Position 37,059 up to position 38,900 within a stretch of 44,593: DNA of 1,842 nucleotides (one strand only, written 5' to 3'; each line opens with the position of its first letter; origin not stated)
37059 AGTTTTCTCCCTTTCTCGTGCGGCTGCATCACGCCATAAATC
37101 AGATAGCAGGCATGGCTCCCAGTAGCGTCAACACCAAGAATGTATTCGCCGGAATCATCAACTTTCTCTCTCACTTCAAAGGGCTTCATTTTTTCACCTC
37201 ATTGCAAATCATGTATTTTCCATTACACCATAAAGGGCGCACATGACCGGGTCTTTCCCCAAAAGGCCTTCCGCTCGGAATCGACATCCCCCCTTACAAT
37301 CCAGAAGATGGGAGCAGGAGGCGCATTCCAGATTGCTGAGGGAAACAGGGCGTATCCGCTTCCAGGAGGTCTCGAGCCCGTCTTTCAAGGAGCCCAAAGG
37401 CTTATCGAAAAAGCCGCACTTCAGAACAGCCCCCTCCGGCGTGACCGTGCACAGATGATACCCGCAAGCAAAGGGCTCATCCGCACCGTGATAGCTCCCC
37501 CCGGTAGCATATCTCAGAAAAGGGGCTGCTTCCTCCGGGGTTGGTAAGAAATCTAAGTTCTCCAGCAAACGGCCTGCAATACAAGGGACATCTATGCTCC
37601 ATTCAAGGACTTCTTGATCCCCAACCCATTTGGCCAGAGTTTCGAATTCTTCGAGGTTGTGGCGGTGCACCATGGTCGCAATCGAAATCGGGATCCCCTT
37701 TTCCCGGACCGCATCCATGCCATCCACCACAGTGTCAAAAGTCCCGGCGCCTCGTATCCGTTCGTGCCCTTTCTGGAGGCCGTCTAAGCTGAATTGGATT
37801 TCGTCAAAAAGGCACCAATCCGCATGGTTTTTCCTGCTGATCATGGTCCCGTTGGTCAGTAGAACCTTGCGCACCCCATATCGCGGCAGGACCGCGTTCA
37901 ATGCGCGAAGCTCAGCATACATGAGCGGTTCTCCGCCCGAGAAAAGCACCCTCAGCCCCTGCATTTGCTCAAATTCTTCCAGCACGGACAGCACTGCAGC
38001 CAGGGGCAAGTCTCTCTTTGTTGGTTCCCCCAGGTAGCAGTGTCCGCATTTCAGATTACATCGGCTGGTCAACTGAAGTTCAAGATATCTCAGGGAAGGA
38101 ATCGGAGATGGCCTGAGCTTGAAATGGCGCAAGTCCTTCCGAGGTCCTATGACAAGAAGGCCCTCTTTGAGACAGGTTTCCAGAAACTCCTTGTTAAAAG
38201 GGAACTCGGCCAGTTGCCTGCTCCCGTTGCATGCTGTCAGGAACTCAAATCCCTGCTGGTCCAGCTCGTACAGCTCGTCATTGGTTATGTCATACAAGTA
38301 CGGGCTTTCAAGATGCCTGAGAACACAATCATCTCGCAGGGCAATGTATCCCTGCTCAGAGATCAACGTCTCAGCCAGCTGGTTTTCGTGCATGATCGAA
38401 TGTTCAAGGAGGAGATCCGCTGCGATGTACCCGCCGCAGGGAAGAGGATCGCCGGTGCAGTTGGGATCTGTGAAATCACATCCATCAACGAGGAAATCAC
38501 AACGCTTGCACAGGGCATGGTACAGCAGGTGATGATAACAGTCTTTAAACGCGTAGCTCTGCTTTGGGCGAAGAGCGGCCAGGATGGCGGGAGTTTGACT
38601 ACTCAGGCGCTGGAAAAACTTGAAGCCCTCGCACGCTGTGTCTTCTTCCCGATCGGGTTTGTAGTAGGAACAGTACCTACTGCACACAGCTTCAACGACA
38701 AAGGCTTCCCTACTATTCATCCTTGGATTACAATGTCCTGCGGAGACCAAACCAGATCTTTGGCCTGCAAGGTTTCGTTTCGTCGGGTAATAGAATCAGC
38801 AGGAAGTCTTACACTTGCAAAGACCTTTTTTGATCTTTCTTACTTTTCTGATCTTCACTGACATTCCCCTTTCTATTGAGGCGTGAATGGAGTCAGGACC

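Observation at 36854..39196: Uncharacterised RiPP-like cassette: small membrane protein, 22-codon Cys-rich ORF, RRE-containing radical SAM/SPASM enzyme, cupin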

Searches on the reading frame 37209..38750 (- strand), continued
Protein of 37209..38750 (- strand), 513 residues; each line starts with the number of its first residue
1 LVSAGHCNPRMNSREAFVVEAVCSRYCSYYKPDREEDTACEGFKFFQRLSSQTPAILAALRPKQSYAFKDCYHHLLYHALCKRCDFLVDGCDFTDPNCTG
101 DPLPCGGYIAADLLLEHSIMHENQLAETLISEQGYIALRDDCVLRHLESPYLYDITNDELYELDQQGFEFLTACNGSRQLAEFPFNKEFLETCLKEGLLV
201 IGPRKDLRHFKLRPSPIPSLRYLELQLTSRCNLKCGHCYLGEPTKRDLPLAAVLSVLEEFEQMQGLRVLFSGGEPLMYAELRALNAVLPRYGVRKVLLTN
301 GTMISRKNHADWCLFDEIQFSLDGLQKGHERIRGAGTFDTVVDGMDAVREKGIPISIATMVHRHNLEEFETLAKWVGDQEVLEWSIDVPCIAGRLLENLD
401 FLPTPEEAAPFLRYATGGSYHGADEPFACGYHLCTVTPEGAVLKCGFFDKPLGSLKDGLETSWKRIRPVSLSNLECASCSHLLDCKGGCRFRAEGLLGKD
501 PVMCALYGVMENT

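Call 16: find_related_loci(query=A1, collection=genome_contigs, flank=8000)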
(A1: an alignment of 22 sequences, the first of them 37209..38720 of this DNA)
Query A1 (503 aa) in genome_contigs; peptide patterns used: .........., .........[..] (x = any residue, [..] = any of these).
600 stretches matched a pattern (row limit reached: there are more); 565 encode a relative of the query (tblastn E <= 1e-3); the best 80 are kept; 80 distinct loci.
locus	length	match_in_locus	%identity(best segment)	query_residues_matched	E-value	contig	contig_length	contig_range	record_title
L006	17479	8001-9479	50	11-499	3e-161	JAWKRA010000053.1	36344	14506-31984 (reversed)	MAG: Nannocystaceae bacterium isolate ABC2.134 ABC2.134.fa-53, whole genome shotgun sequence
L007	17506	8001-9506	67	1-501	0e+0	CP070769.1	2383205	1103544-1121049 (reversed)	MAG: Desulfobacterales bacterium isolate bin233 chromosome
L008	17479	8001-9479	42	10-501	4e-125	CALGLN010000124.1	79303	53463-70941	MAG TPA_asm: uncultured Desulfomonile sp. isolate SRR3330210_bin.136_CONCOCT_v1.1_MAG genome assembly, contig: ERZ724080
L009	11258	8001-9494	41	1-499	2e-122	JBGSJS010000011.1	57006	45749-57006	MAG: Desulfomonilaceae bacterium isolate JTS-AC162 k141_1643754, whole genome shotgun sequence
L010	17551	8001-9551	42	6-499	1e-122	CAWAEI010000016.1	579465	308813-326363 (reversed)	MAG: uncultured delta proteobacterium isolate MFD00905.bin.1.58 genome assembly, contig: contig_41108, whole genome shot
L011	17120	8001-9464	55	12-498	1e-178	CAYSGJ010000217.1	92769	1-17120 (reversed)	MAG TPA_asm: uncultured Desulfobacterales bacterium isolate SRP067234_co1_278 genome assembly, contig: k99_141899, whole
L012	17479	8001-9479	42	10-501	2e-122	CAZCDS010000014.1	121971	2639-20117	MAG TPA_asm: uncultured Syntrophaceae bacterium isolate SRP323688_co1_111 genome assembly, contig: NODE_299_length_12197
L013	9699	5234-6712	42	5-497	5e-120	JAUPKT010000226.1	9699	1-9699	MAG: Thermodesulfobacteriota bacterium isolate erpe_2018_pw_0hr_WHONDRS-PP48-000085_B_bin.56 scaffold_809763, whole geno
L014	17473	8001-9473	39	10-499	3e-119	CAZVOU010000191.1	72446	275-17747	MAG TPA_asm: uncultured Syntrophaceae bacterium isolate binchicken_co229_43 genome assembly, contig: k141_1705672, whole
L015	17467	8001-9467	45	12-499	2e-119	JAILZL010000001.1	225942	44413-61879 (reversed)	MAG: Syntrophobacterales bacterium isolate HOT.CON.10 NODE_27_length_225942_cov_12.315069, whole genome shotgun sequence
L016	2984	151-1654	49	8-499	2e-121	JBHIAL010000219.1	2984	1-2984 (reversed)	MAG: bacterium isolate K_2_bin.77 NODE_25147_length_2984_cov_12.323660, whole genome shotgun sequence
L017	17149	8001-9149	47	119-499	6e-114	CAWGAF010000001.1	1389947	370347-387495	MAG: uncultured Chloroflexia bacterium isolate MFD04408.bin.2.19 genome assembly, contig: contig_17373, whole genome sho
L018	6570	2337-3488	47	118-499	1e-112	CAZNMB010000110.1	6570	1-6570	MAG TPA_asm: uncultured Dehalococcoidia bacterium isolate binchicken_co150_534 genome assembly, contig: NODE_32652_lengt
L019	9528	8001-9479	40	10-501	2e-114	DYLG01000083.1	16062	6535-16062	MAG TPA_asm: Desulfomonile tiedjei isolate SulCav_AS07-7_56_9 SulCav_AS07_7_3622_length_16062_cov_5_328169, whole genome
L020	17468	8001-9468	48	12-498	1e-111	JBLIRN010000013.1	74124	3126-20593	MAG: bacterium isolate MG2_202303_bin_136 MG2_202303_bin_136_scaffold_13, whole genome shotgun sequence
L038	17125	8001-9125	45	128-501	2e-103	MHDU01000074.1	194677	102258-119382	MAG: Nitrospirae bacterium GWB2_47_37 gwb2_scaffold_8, whole genome shotgun sequence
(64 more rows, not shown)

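Call 26: search_solved_structures(query=A2, max_evalue=0.001, show_alignments=2)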
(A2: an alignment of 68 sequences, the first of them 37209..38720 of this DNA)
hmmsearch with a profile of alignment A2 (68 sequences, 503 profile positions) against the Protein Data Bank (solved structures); distinct sequences matched with E-value up to 0.001: 29.
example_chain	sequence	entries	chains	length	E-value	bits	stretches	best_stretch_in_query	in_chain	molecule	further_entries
6efn_A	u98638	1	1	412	1.8e-22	82.8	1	214-373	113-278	Sporulation killing factor maturation protein SkfB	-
7vob_C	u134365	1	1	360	1.9e-18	69.6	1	210-375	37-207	Cytosylglucuronate decarboxylase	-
7voc_C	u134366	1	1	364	1.9e-18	69.6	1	210-375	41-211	Cytosylglucuronate decarboxylase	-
6c8v_A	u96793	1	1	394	3e-18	68.9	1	214-374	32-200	Coenzyme PQQ synthesis protein E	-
5wgg_A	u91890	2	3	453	3.9e-14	55.3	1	210-338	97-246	Radical SAM domain protein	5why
9dfn_A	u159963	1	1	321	9.6e-11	44.2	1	215-389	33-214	Radical SAM core domain-containing protein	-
9dfu_A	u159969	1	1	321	9.8e-11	44.1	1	215-389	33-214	Radical SAM core domain-containing protein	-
4k36_A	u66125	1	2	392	2.4e-10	42.9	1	217-368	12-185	Anaerobic sulfatase-maturating enzyme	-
4k37_A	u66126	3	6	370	2.5e-10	42.8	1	217-368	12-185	Anaerobic sulfatase-maturating enzyme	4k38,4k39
5v1q_A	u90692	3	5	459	7.6e-10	41.2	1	212-299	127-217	Radical SAM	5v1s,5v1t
5vsl_A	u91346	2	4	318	1.4e-09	40.3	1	197-374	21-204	Radical S-adenosyl methionine domain-containing protein 2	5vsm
6q2p_A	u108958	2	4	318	1.5e-09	40.2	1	197-374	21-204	Radical S-adenosyl methionine domain-containing protein 2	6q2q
6b4c_A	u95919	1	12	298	2.3e-09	39.6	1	216-388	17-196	Viperin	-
7n7i_A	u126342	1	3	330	2.8e-09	39.3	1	215-387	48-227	Viperin-like enzyme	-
9dgw_A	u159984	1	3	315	2.9e-09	39.3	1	216-388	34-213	Radical SAM core domain-containing protein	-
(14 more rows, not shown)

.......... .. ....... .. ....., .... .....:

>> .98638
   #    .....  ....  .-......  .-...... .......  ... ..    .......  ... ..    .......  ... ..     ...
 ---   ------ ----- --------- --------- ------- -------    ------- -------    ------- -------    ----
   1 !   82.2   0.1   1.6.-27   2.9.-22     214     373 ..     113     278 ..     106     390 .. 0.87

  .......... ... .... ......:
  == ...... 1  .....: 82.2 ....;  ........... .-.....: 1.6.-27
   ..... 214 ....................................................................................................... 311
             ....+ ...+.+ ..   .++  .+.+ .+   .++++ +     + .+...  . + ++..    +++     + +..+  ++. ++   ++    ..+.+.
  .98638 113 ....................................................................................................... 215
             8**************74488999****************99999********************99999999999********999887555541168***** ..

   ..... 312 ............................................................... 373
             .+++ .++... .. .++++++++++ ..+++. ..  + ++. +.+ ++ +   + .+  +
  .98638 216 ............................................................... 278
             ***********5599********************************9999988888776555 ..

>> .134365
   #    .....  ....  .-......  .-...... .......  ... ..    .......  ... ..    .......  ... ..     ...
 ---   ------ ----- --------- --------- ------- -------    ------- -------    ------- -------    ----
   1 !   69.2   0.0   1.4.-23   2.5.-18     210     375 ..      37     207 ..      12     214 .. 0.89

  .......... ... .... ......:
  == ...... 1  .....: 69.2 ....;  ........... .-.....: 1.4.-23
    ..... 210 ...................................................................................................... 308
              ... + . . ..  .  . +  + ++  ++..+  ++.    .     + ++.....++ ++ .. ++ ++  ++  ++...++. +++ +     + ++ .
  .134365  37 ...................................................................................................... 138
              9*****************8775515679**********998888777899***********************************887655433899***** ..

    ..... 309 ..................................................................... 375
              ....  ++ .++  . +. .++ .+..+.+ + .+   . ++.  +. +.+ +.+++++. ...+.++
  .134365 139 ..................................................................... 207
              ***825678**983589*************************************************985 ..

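Call 32: predict_structure(alignment_id=A2)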
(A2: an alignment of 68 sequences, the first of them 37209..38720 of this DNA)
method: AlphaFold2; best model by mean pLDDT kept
length: 503 residues; sequences in the alignment: 68
mean_pLDDT: 89.5   pTM: 0.86
mean pLDDT of the five models: 89.5, 89.4, 89.1, 88.4, 87.7
residues with pLDDT >= 90: 317; 70-90: 155; 50-70: 27; < 50: 4
segments of 3 or more residues with pLDDT < 50: none
pLDDT, mean of each block of 10 residues (from residue 1): 70 87 79 86 83 74 85 75 75 86 81 70 81 95 95 95 90 85 93 81 93 97 91 95 98 97 97 96 97 97 97 97 97 97 97 97 95 94 93 96 84 73 95 89 97 94 94 91 92 92 49
secondary structure, 60 per line:
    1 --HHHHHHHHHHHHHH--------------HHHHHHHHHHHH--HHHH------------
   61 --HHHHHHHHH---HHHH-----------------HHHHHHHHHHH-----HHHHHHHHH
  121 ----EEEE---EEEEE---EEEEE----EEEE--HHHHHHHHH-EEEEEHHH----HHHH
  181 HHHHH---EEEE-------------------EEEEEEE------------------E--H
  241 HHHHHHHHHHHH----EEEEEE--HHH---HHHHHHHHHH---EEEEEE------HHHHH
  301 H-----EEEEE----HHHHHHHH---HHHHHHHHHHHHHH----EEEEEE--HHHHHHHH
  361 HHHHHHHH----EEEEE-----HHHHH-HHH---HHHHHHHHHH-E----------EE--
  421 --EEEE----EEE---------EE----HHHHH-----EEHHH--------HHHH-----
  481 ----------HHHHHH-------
elements in order: H3-16 H31-42 H45-48 H63-71 H75-78 H96-106 H112-120 E125-128 E132-136 E140-144 E149-152 H155-163 E165-169 H177-185 E189-192 E212-218 H240-252 E257-262 H271-280 E284-289 H296-301 E307-311 H316-323 H327-340 E345-350 H353-368 E373-377 H383-387 H395-404 E423-426 E431-433 H449-453 H472-475 H491-496

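Call 34: fold_search(model_id=the predicted structure, library=pdb)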
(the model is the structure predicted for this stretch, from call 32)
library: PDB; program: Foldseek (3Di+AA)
matches with E <= 10: 1428; with E <= 0.001: 108
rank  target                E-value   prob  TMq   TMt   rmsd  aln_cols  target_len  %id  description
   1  6efn                  1.1e-15  1.00  0.48  0.60   6.2       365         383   18  Structure of a RiPP maturase, SkfB (released 2018-10-24)
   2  5v1q_A                6.7e-14  1.00  0.52  0.60   7.0       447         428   17  Crystal structure of Streptococcus suis SuiB (released 2017-08-30)
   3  5v1s_A                7.5e-14  1.00  0.52  0.60   6.9       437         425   17  Crystal structure of Streptococcus suis SuiB bound to S-adenosylmethionine (released 2017-08-30)
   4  5v1t_A                2.2e-13  1.00  0.52  0.59   6.3       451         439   17  Crystal structure of Streptococcus suis SuiB bound to precursor peptide SuiA (released 2017-08-30)
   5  5v1s_B                4.4e-13  1.00  0.51  0.59   6.5       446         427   16  Crystal structure of Streptococcus suis SuiB bound to S-adenosylmethionine (released 2017-08-30)
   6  5v1q_B                5.5e-13  1.00  0.53  0.60   6.6       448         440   16  Crystal structure of Streptococcus suis SuiB (released 2017-08-30)
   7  7vob                  1.7e-12  1.00  0.38  0.56   7.6       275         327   21  The crystal structure of a Radical SAM Enzyme BlsE involved in the Biosynthesis of Blasticidin S (released 2022-05-04)
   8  4k36_A                2.0e-11  1.00  0.48  0.61   4.1       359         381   18  His6 tagged anSMEcpe with bound AdoMet (released 2013-05-08)
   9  6q2p_B                2.3e-11  1.00  0.40  0.67   4.7       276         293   18  Crystal structure of mouse viperin bound to cytidine triphosphate and S-adenosylhomocysteine (released 2020-01-22)
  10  4k39_A                2.5e-11  1.00  0.47  0.63   4.5       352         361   19  Native anSMEcpe with bound AdoMet and Cp18Cys peptide (released 2013-05-08)
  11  5vsl_A                2.9e-11  1.00  0.39  0.71   4.4       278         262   20  Crystal structure of viperin with bound [4Fe-4S] cluster and S-adenosylhomocysteine (SAH) (released 2017-06-14)
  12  6q2p_A                3.3e-11  1.00  0.41  0.68   6.8       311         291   17  Crystal structure of mouse viperin bound to cytidine triphosphate and S-adenosylhomocysteine (released 2020-01-22)
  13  4k36_B                3.9e-11  1.00  0.47  0.64   4.1       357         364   18  His6 tagged anSMEcpe with bound AdoMet (released 2013-05-08)
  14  5vsl_B                3.9e-11  1.00  0.39  0.72   4.4       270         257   20  Crystal structure of viperin with bound [4Fe-4S] cluster and S-adenosylhomocysteine (SAH) (released 2017-06-14)
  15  9dfn                  9.5e-11  1.00  0.41  0.71   4.4       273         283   17  X-ray crystal structure of the second viperin-like enzyme from Trichoderma virens with bound CTP and SAM (released 2025-02-19)
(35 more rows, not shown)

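Call 77: search_protein_families(library=pfam, proteins=[L038:9474-11207:+], max_evalue=0.01)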
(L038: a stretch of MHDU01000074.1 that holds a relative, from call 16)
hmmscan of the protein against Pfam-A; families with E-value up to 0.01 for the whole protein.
L038:9474-11207:+ (577 aa): 46 families (the best 25 are shown)
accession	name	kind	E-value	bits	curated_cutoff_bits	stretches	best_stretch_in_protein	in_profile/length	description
PF14559.12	TPR_19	-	5.9e-67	222.4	25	9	329-380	1-52/68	Tetratricopeptide repeat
PF07719.23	TPR_2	-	1.1e-65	212.8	27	7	219-250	3-34/34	Tetratricopeptide repeat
PF00515.34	TPR_1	-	1.7e-56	186.3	27.8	7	219-250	3-34/34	Tetratricopeptide repeat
PF13428.12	TPR_14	-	8.5e-55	177.9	23.5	2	117-156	3-42/44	Tetratricopeptide repeat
PF13432.12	TPR_16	-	7.1e-54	180.2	32.7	7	130-182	12-64/65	Tetratricopeptide repeat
PF13431.12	TPR_17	-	2.2e-47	155.8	24.4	1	342-373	2-33/34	Tetratricopeptide repeat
PF13181.12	TPR_8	-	2.1e-44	146.3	25.7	3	219-249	3-33/34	Tetratricopeptide repeat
PF13424.12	TPR_12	-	6.9e-42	142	30.1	7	354-417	4-75/77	Tetratricopeptide repeat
PF13414.12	TPR_11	-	3.9e-41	138.9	26.8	3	499-538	3-42/42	TPR repeat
PF13174.12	TPR_6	-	4.2e-38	127.8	26.3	1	185-214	2-31/33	Tetratricopeptide repeat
PF13176.12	TPR_7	-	8.9e-38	125.6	27.9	2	117-150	1-34/36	Tetratricopeptide repeat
PF23914.1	TPR_CcmH_CycH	-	4.5e-32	111.5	42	5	111-217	46-155/158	Cytochrome c-type biogenesis protein H TPR domain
PF12895.13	ANAPC3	-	1.1e-29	102.9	27.2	5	344-412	14-81/82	Anaphase-promoting complex, cyclosome, subunit 3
PF13371.12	TPR_9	-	2.3e-25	88.8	35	1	121-182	1-62/73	Tetratricopeptide repeat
PF13374.12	TPR_10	-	6.5e-24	83.6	27.5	1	355-380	4-29/42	Tetratricopeptide repeat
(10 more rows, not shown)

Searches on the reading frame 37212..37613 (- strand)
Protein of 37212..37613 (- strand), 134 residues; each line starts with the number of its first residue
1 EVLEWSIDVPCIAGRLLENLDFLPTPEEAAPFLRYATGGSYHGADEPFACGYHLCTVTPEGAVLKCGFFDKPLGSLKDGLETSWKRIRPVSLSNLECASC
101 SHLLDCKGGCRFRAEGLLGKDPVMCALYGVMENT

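Call 65: search_protein_families(library=ncbifam, proteins=[window:37212-37613:-], max_evalue=10)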
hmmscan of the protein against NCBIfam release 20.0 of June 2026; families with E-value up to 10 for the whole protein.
window:37212-37613:- (134 aa): 11 families
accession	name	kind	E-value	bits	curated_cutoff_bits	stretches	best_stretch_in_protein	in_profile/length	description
TIGR04085.1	rSAM_more_4Fe4S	domain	7.1e-08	32.8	27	1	50-115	1-79/93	SPASM domain-containing protein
TIGR04055.1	rSAM_NirJ2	equivalog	0.00044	19.9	500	1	50-114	238-307/326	putative heme d1 biosynthesis radical SAM protein NirJ2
TIGR04303.1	GeoRSP_rSAM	equivalog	0.0031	17.1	400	1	50-119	240-315/325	GeoRSP system radical SAM/SPASM protein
TIGR04280.1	geopep_mat_rSAM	hypoth_equivalog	0.0078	15.2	400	1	57-114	335-396/428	geopeptide radical SAM maturase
TIGR04304.1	GeoRSP_SPASM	equivalog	0.018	14.2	300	1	56-114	213-278/293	GeoRSP system SPASM domain protein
TIGR04083.1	rSAM_pep_methan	hypoth_equivalog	0.042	12.7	300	1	91-114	291-314/376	TIGR04083 family peptide-modifying radical SAM enzyme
TIGR04084.1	rSAM_AF0577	subfamily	0.049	12.6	225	1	46-115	222-291/347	TIGR04084 family radical SAM/SPASM domain-containing protein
TIGR04545.1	rSAM_ahbD_hemeb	equivalog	0.14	11.6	500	1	50-119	251-326/339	heme b synthase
TIGR04136.1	rSAM_FibroRumin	equivalog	0.14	10.9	400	1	77-116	387-424/458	FibroRumin system radical SAM peptide maturase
NF041298.1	rSAM_mat_DynA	equivalog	0.22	10.5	450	1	93-118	304-329/356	dynobactin maturation radical SAM/SPASM protein DynA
TIGR04080.1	rSAM_pep_cyc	equivalog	0.25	10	500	1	82-112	392-422/440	KxxxW cyclic peptide radical SAM maturase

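Call 66: search_protein_families(library=pfam, proteins=[window:37212-37613:-], max_evalue=10)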
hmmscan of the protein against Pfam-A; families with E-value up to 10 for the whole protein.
window:37212-37613:- (134 aa): 0 families
